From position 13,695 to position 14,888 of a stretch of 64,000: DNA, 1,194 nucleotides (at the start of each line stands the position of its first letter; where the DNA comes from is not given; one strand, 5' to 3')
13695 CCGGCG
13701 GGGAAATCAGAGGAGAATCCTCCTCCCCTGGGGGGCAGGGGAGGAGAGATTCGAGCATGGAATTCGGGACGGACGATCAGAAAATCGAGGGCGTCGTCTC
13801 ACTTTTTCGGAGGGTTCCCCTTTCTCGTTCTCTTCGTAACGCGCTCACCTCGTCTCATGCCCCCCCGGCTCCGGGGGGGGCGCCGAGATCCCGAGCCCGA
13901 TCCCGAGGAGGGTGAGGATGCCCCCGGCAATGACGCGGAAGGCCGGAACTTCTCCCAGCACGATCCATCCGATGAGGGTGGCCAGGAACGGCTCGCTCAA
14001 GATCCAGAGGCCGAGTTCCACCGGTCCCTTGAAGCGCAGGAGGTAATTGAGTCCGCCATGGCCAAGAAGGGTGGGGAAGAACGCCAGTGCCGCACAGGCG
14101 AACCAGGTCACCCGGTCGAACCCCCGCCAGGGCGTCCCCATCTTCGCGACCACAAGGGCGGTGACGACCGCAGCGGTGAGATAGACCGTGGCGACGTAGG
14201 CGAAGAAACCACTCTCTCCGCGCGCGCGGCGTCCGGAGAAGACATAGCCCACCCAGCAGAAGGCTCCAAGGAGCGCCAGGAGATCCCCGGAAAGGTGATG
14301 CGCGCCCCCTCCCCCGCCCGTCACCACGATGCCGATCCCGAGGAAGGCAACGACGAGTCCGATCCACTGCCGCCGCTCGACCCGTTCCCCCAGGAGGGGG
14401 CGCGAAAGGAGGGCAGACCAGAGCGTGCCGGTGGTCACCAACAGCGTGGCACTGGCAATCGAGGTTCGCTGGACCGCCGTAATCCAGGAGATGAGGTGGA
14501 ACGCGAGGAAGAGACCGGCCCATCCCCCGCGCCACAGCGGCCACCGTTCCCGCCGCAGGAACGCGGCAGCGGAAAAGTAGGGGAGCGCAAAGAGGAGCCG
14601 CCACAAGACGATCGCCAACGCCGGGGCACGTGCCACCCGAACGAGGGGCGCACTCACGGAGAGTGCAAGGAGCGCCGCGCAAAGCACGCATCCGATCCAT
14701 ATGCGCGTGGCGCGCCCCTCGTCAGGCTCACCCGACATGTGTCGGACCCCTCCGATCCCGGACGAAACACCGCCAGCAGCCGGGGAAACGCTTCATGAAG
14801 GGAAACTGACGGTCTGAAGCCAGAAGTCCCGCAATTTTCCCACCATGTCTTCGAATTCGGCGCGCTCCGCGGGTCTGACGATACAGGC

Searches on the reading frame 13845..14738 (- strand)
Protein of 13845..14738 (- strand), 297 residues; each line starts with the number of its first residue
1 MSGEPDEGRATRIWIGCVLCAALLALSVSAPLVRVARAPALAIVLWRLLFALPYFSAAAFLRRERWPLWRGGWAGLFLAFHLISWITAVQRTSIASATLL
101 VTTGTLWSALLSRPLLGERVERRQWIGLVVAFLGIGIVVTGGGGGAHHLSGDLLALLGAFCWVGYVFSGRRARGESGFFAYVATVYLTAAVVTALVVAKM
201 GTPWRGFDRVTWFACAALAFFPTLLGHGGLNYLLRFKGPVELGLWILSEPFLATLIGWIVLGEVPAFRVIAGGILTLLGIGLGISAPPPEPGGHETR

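Call 14: search_protein_families(library=pfam, proteins=[window:13845-14738:-], max_evalue=0.0001)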
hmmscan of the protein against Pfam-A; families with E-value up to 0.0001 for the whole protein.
window:13845-14738:- (297 aa): 1 family
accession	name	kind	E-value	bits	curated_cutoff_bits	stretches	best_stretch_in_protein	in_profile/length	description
PF00892.27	EamA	-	1e-27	97.5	28.2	2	17-139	5-134/135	EamA-like transporter family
